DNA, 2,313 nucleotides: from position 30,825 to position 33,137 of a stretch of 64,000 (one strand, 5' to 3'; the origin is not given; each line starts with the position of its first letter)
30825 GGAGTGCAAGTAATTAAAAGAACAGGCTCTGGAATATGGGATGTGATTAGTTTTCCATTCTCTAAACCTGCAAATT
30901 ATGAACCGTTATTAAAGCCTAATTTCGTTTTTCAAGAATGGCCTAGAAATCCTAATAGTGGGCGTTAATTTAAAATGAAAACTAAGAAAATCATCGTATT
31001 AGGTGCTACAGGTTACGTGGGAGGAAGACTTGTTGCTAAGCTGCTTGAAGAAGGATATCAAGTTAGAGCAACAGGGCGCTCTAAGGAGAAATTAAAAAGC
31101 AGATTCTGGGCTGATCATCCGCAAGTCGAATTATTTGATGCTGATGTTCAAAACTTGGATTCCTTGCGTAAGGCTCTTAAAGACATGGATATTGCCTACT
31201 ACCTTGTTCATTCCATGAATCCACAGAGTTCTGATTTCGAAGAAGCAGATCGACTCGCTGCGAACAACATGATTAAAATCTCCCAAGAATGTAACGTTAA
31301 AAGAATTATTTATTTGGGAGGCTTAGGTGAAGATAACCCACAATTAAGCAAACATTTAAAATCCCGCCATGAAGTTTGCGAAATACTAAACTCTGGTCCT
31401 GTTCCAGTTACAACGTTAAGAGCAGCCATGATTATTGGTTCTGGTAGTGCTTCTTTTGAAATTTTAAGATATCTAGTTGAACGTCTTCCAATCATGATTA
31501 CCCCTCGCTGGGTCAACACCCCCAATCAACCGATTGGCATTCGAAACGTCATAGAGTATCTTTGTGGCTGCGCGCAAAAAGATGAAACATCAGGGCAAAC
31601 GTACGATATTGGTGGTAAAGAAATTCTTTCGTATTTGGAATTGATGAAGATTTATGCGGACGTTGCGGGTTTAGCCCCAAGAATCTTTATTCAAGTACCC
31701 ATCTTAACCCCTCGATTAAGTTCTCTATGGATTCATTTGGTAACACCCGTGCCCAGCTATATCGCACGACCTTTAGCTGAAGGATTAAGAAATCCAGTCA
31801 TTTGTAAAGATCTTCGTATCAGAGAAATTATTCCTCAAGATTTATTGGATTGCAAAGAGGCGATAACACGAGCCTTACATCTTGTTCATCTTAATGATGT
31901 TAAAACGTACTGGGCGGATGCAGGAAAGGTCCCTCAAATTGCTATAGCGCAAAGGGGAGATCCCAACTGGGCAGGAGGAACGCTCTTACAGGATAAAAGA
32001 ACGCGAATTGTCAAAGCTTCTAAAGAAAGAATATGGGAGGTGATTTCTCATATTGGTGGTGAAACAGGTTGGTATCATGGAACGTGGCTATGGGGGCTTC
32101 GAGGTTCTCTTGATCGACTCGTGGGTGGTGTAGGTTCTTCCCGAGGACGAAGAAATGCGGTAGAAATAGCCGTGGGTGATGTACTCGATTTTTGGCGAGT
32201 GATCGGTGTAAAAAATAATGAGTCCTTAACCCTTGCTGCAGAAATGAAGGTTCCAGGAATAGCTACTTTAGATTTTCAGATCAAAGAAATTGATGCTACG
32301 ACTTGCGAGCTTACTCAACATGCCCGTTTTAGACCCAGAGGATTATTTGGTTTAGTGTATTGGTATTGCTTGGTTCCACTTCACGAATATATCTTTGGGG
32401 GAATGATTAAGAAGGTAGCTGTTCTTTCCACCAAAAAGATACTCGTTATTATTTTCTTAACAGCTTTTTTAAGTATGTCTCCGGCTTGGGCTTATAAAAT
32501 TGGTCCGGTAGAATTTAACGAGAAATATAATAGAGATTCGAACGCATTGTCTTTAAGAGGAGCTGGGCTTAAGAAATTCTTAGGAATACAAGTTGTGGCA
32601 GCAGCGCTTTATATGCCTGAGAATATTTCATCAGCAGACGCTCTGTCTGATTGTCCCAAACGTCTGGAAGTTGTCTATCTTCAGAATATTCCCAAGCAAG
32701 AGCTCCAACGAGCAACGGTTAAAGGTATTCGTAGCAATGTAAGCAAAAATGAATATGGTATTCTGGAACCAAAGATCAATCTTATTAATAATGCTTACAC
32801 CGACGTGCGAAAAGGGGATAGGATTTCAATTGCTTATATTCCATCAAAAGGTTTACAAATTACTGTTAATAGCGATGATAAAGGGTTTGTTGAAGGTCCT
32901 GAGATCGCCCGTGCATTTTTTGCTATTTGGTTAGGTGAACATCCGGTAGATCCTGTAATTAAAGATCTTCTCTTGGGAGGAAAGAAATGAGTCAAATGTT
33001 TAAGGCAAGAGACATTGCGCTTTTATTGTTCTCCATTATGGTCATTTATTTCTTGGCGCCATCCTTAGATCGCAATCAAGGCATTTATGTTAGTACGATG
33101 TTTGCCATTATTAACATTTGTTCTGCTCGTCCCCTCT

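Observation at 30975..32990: In-frame fusion of a cytoplasmic-type SDR/DUF2867 protein to a signal-peptide-bearing chalcone-isomerase-like domain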

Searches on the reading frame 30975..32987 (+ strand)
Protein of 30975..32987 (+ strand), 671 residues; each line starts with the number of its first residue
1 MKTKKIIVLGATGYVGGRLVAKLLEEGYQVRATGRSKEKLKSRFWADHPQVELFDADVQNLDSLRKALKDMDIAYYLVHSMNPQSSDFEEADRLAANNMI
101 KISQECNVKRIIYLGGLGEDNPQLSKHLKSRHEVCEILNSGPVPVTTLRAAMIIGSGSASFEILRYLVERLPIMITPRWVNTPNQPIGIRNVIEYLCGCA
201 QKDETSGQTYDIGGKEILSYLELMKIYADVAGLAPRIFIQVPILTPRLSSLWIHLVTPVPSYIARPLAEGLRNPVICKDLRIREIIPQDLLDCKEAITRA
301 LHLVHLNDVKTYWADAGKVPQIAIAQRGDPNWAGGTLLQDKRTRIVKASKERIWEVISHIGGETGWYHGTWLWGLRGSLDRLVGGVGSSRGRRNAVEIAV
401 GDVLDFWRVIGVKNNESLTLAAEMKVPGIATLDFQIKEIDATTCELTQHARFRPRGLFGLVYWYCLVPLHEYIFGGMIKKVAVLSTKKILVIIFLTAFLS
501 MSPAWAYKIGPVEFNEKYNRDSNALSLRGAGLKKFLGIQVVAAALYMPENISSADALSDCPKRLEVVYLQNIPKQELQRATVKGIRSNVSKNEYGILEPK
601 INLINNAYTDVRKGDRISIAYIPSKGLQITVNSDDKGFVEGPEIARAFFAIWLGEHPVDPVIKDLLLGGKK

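Call 3: search_protein_families(library=pfam, proteins=[window:30975-32987:+], max_evalue=0.01)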
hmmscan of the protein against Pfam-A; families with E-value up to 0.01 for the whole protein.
window:30975-32987:+ (671 aa): 12 families
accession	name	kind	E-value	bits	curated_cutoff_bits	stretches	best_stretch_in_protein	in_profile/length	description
PF11066.14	DUF2867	-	1e-30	107.3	27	1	332-477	1-142/142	Protein of unknown function (DUF2867)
PF16036.10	Chalcone_3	-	1.7e-30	106.8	27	1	508-668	3-165/165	Chalcone isomerase-like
PF13460.12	NAD_binding_10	-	8.7e-18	65.3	27.2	1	10-124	1-106/184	NAD(P)H-binding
PF05368.20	NmrA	-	2e-13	51.1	27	1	3-147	2-147/298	NmrA-like family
PF01370.27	Epimerase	-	1.2e-10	41.7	20.9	1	6-115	1-114/240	NAD dependent epimerase/dehydratase family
PF01073.25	3Beta_HSD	-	1.9e-06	27.6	22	1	7-115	1-115/280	3-beta hydroxysteroid dehydrogenase/isomerase family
PF16363.11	GDP_Man_Dehyd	-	9.8e-05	22.4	27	1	8-73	2-76/332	GDP-mannose 4,6 dehydratase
PF00106.31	adh_short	-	0.0021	18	26.6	1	4-71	1-71/195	short chain dehydrogenase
PF01488.26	Shikimate_DH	-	0.0041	17.6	24.3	0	2-82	11-87/138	Shikimate / quinate 5-dehydrogenase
PF04321.23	RmlD_sub_bind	-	0.0059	16.2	27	1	5-79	2-57/287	RmlD substrate binding domain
PF01118.30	Semialdhyde_dh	-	0.0096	16.8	26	0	5-73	1-69/121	Semialdehyde dehydrogenase, NAD binding domain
PF09754.15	PAC2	-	0.01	16.1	25.8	0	48-132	43-131/215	PAC2 family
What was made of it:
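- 31968..32405 (+): DUF2867 domain (residues 332-477). call 3 (E 1e-30, full profile 1-142)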

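Call 4: search_protein_families(library=ncbifam, proteins=[window:30975-32987:+], max_evalue=0.01)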
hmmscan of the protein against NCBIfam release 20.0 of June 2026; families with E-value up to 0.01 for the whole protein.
window:30975-32987:+ (671 aa): 27 families (the best 25 are shown)
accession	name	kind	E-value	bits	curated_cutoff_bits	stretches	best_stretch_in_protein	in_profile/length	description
TIGR03466.1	HpnA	hypoth_equivalog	1.1e-09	37.6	367.65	1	5-114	2-111/327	hopanoid-associated sugar epimerase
TIGR04180.1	EDH_00030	hypoth_equivalog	1.1e-06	28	475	1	6-80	1-80/297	NAD-dependent 4,6-dehydratase LegB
NF042423.1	oxyalk_red_Shew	equivalog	2.5e-06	26.8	580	1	2-113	7-115/331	2-alkyl-3-oxoalkanoate reductase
NF006565.0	PRK09072.1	equivalog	2.3e-05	24.1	238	1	2-69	4-72/265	SDR family oxidoreductase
NF050030.1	thlkprotThyD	equivalog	2.8e-05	23.4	400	1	5-72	2-70/305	thylakoid membrane protein ThyD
NF004765.0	PRK06101.1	equivalog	7.5e-05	22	406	0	5-73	3-70/241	SDR family oxidoreductase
NF052578.1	StrlDmthSdmBMthl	equivalog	8.2e-05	22.5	600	1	7-118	4-115/328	sterol demethylase protein SdmB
NF005811.0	PRK07677.1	equivalog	0.00011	21.8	318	1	1-79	1-82/254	2,4-dienoyl-CoA reductase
NF006073.0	PRK08219.1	equivalog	0.00016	21.5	218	1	2-80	2-78/227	SDR family oxidoreductase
TIGR03589.1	PseB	equivalog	0.00023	20.2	407.75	1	3-114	4-123/324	UDP-N-acetylglucosamine 4,6-dehydratase (inverting)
NF042422.1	oxyalk_red_OleD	equivalog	0.00025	20.5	580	1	5-114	2-108/329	2-alkyl-3-oxoalkanoate reductase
NF004520.0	PRK05865.1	equivalog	0.00031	18.8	1509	1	5-156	2-131/854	sugar epimerase family protein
NF005653.0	PRK07424.1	equivalog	0.00084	18.5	336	1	1-85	178-261/414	bifunctional sterol desaturase/short chain dehydrogenase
NF009035.0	PRK12367.1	equivalog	0.0013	17.9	266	1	2-89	13-97/249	short chain dehydrogenase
TIGR01777.1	yfcH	hypoth_equivalog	0.0017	18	207.35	1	6-49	1-44/292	TIGR01777 family oxidoreductase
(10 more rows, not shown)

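Call 5: find_homologous_proteins(query=window:30975-32987:+, max_evalue=0.00001)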
Query window:30975-32987:+ (671 aa): 8000 proteins with E <= 0.00001 among 8000 candidates; the best 120 are listed.
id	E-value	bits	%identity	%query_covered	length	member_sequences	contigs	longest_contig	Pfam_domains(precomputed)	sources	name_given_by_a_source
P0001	0.0e+0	1099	95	75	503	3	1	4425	PF05368.20,PF11066.15,PF01073.26,PF13460.13,PF01370.28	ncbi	-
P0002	6.6e-267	905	80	72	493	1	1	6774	PF05368.20,PF11066.15,PF01073.26,PF13460.13,PF03435.25,PF01370.28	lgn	-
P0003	1.0e-261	888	78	73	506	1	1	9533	PF05368.20,PF11066.15,PF01073.26,PF13460.13,PF01370.28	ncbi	-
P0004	5.1e-261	886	77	73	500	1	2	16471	PF05368.20,PF11066.15,PF01073.26,PF13460.13,PF01370.28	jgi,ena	-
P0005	3.3e-259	880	78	73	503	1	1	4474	PF05368.20,PF11066.15,PF01073.26,PF13460.13,PF01370.28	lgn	-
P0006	5.1e-256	869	76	73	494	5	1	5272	PF05368.20,PF11066.15,PF01073.26,PF13460.13,PF01370.28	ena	-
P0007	5.3e-253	859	76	73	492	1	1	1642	PF05368.20,PF11066.15,PF01073.26,PF13460.13,PF01370.28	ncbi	-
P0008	1.9e-252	858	77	72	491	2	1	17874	PF05368.20,PF11066.15,PF01073.26,PF13460.13,PF01370.28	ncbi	-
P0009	5.7e-252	856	75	72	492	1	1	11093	PF16363.12,PF05368.20,PF11066.15,PF01073.26,PF13460.13,PF01370.28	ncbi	-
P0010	1.2e-251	855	76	72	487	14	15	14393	PF05368.20,PF11066.15,PF01073.26,PF13460.13,PF01370.28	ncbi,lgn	-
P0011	2.4e-249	847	72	73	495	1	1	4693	PF05368.20,PF11066.15,PF01073.26,PF13460.13,PF01370.28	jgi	jgi:uncharacterized protein YbjT (DUF2867 family)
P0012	4.7e-249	846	74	72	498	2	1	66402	PF05368.20,PF11066.15,PF01073.26,PF13460.13,PF01370.28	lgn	-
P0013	4.7e-249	846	74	73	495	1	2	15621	PF05368.20,PF11066.15,PF01073.26,PF13460.13,PF01370.28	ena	-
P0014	9.3e-248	842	73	73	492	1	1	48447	PF16363.12,PF05368.20,PF11066.15,PF01073.26,PF13460.13,PF01370.28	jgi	jgi:uncharacterized protein YbjT (DUF2867 family)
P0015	2.5e-247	841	75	72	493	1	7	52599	PF05368.20,PF11066.15,PF01073.26,PF13460.13,PF01370.28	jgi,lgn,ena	-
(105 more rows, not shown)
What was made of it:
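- On SDR/DUF2867 - internal signal peptide - exported lipid-binding domain fusions (lipocalin type): The closest SDR relatives of the window are all unfused (call 5), so the fusion arose independently.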

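Call 7: find_encoding_contigs(protein=P0001, flank=5000, max_places=6)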
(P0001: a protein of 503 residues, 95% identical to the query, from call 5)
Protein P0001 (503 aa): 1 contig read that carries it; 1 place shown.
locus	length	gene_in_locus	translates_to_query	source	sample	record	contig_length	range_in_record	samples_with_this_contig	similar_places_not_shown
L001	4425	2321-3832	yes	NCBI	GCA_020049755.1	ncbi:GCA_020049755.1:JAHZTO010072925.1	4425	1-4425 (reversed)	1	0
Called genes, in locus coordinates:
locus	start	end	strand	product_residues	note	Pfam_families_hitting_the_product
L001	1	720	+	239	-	?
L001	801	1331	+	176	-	PF08212:Lipocalin_2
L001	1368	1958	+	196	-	PF04264:YceI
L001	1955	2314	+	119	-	-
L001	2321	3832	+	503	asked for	PF01073:3Beta_HSD (weak), PF01370:Epimerase, PF05368:NmrA, PF13460:NAD_binding_10, PF11066:DUF2867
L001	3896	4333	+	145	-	PF16036:Chalcone_3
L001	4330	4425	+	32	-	?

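Call 46: search_protein_representatives(protein=window:30975-32987:+)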
Query: 671 residues. Proteins with E-value up to 0.001 (for the whole library): 15778; up to 1e-10: 6520; up to 1e-30: 1694. The best 150 are listed.
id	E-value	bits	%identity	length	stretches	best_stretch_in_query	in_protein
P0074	1.2e-189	648.4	58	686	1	3-490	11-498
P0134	4.5e-166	570.5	54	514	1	2-486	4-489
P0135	5.8e-164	563.5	55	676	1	4-482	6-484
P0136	1.0e-155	536.3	51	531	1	2-483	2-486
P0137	3.7e-153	527.8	53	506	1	3-485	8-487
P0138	2.6e-147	508.5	51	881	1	6-482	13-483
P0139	1.9e-146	505.7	49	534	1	3-506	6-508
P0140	4.6e-142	491.1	48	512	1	2-485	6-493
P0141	4.4e-141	487.9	48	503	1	1-483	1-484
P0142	1.9e-139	482.5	50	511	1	3-491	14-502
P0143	3.6e-139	481.6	50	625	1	3-481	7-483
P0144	2.3e-135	469.0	47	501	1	6-485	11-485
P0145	3.6e-134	465.0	47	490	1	4-479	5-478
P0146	1.9e-133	462.6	46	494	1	3-481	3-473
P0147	5.4e-133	461.2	46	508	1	5-488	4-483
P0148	3.3e-132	458.6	48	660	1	5-478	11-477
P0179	2.8e-112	392.7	45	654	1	4-483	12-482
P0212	8.3e-100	351.5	44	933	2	4-481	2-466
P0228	1.2e-95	337.8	41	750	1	3-485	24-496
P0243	6.8e-92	325.3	43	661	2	6-301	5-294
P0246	4.0e-91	322.8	43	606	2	5-280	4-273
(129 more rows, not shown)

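Call 47: search_protein_families(library=pfam, proteins=[P0135, P0138, P0139, P0143, P0148, P0179, P0212, P0243, P0246, P0228], max_evalue=0.00001)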
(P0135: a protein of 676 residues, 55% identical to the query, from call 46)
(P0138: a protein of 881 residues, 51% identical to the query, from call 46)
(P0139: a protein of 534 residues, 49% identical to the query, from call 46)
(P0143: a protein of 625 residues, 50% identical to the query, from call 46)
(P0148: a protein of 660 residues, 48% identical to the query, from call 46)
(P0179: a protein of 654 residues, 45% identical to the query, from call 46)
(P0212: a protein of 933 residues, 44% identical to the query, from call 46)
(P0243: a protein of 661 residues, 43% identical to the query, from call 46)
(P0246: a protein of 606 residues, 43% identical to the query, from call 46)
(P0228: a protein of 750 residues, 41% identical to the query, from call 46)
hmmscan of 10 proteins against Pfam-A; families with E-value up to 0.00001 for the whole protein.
P0135 (676 aa): 5 families
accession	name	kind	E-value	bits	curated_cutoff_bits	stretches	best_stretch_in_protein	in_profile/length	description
PF11066.14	DUF2867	-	5.4e-34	118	27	1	348-479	15-142/142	Protein of unknown function (DUF2867)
PF13460.12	NAD_binding_10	-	5.1e-17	62.8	27.2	1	12-124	1-104/184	NAD(P)H-binding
PF01243.27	PNPOx_N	-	1.8e-12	48.2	28.1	1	528-652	3-115/120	Pyridoxamine 5'-phosphate oxidase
PF05368.20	NmrA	-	2.7e-12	47.3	27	1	5-166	2-160/298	NmrA-like family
PF01370.27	Epimerase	-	4.6e-10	39.8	20.9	1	8-124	1-121/240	NAD dependent epimerase/dehydratase family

P0138 (881 aa): 4 families
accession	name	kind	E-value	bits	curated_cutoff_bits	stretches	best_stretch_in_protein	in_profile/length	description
PF11066.14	DUF2867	-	1.2e-34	120.1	27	1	332-478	1-142/142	Protein of unknown function (DUF2867)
PF13460.12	NAD_binding_10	-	3.9e-14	53.4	27.2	1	17-125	1-100/184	NAD(P)H-binding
PF05368.20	NmrA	-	3e-10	40.6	27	1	10-120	2-104/298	NmrA-like family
PF01370.27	Epimerase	-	6.5e-09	36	20.9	1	13-131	1-123/240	NAD dependent epimerase/dehydratase family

P0139 (534 aa): 6 families
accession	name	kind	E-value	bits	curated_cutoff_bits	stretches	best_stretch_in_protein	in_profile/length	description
PF11066.14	DUF2867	-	2.6e-32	112.5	27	1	335-479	2-142/142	Protein of unknown function (DUF2867)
PF05368.20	NmrA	-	4.9e-20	72.8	27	1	6-236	2-237/298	NmrA-like family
PF13460.12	NAD_binding_10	-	7.6e-18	65.5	27.2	1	13-150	1-141/184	NAD(P)H-binding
PF01370.27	Epimerase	-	1.4e-12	48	20.9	1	9-117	1-114/240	NAD dependent epimerase/dehydratase family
PF01073.25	3Beta_HSD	-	1.9e-08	34.1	22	1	10-114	1-112/280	3-beta hydroxysteroid dehydrogenase/isomerase family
PF16363.11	GDP_Man_Dehyd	-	3.3e-06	27.2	27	1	10-76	1-76/332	GDP-mannose 4,6 dehydratase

P0143 (625 aa): 4 families
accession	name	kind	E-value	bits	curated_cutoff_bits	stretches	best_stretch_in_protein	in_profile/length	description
PF11066.14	DUF2867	-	9.4e-36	123.7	27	1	327-479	1-142/142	Protein of unknown function (DUF2867)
PF13460.12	NAD_binding_10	-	6.1e-17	62.5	27.2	1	14-151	1-142/184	NAD(P)H-binding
PF05368.20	NmrA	-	7.5e-13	49.2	27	1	7-152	2-150/298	NmrA-like family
PF01370.27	Epimerase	-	3.5e-09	36.9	20.9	1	10-124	1-121/240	NAD dependent epimerase/dehydratase family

P0148 (660 aa): 4 families
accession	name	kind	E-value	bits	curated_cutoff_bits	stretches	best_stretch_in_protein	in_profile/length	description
PF11066.14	DUF2867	-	1.2e-31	110.4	27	1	331-476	1-142/142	Protein of unknown function (DUF2867)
PF05368.20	NmrA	-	1.8e-16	61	27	1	10-236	3-233/298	NmrA-like family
PF13460.12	NAD_binding_10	-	4.1e-12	46.8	27.2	1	16-158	1-145/184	NAD(P)H-binding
PF03364.25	Polyketide_cyc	-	3.8e-08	34.1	23.4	0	510-635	2-121/126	Polyketide cyclase / dehydrase and lipid transport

P0179 (654 aa): 5 families
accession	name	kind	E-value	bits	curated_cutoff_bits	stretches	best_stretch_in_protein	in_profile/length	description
PF03073.20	TspO_MBR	-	5.2e-48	162.9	24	1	511-652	3-145/145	TspO/MBR family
PF11066.14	DUF2867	-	8.7e-37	127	27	1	335-476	4-142/142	Protein of unknown function (DUF2867)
PF13460.12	NAD_binding_10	-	2.3e-15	57.4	27.2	1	18-146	1-135/184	NAD(P)H-binding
PF05368.20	NmrA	-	6.2e-14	52.7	27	1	11-148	2-140/298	NmrA-like family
PF01370.27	Epimerase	-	6e-10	39.4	20.9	1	14-119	1-114/240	NAD dependent epimerase/dehydratase family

P0212 (933 aa): 7 families
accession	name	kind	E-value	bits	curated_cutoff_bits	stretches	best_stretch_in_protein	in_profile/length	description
PF11066.14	DUF2867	-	6.2e-33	114.5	27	1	325-462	8-142/142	Protein of unknown function (DUF2867)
PF01370.27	Epimerase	-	2.4e-25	89.8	20.9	2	639-846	1-227/240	NAD dependent epimerase/dehydratase family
PF05368.20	NmrA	-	3.4e-18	66.7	27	1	2-128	3-136/298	NmrA-like family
PF08338.16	DUF1731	-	7.6e-18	64.4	27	1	883-929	2-47/47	Domain of unknown function (DUF1731)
PF13460.12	NAD_binding_10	-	7.2e-17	62.3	27.2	1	8-132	1-127/184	NAD(P)H-binding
PF04321.23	RmlD_sub_bind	-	2.8e-07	30.4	27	0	3-96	2-94/287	RmlD substrate binding domain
PF16363.11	GDP_Man_Dehyd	-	1.3e-06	28.6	27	0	5-37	1-33/332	GDP-mannose 4,6 dehydratase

P0243 (661 aa): 5 families
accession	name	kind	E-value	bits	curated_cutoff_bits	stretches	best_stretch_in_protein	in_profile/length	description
PF08212.18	Lipocalin_2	-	1.6e-47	161.6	24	1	510-656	1-146/146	Lipocalin-like domain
PF11066.14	DUF2867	-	1.6e-27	97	27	1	309-442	13-141/142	Protein of unknown function (DUF2867)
PF13460.12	NAD_binding_10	-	2.3e-13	50.9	27.2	1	9-117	1-105/184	NAD(P)H-binding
PF05368.20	NmrA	-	8.4e-10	39.2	27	1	3-146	3-147/298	NmrA-like family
PF01370.27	Epimerase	-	2.4e-09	37.4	20.9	1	5-80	1-76/240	NAD dependent epimerase/dehydratase family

P0246 (606 aa): 4 families
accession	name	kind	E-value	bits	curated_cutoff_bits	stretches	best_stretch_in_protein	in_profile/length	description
PF11066.14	DUF2867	-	2e-25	90.2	27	1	305-441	9-142/142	Protein of unknown function (DUF2867)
PF05368.20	NmrA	-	4.1e-13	50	27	1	2-147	2-148/298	NmrA-like family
PF13460.12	NAD_binding_10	-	1.2e-12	48.5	27.2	1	9-115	1-103/184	NAD(P)H-binding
PF01370.27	Epimerase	-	5.6e-09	36.2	20.9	1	5-109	1-114/240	NAD dependent epimerase/dehydratase family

P0228 (750 aa): 4 families
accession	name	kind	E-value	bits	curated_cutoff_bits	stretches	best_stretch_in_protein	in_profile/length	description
PF11066.14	DUF2867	-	4.4e-31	108.5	27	1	352-487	9-141/142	Protein of unknown function (DUF2867)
PF05368.20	NmrA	-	2.8e-13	50.6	27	1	24-129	2-104/298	NmrA-like family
PF13460.12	NAD_binding_10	-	7.8e-13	49.1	27.2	1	31-122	1-86/184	NAD(P)H-binding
PF01370.27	Epimerase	-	1.8e-09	37.8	20.9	1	27-122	1-103/240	NAD dependent epimerase/dehydratase family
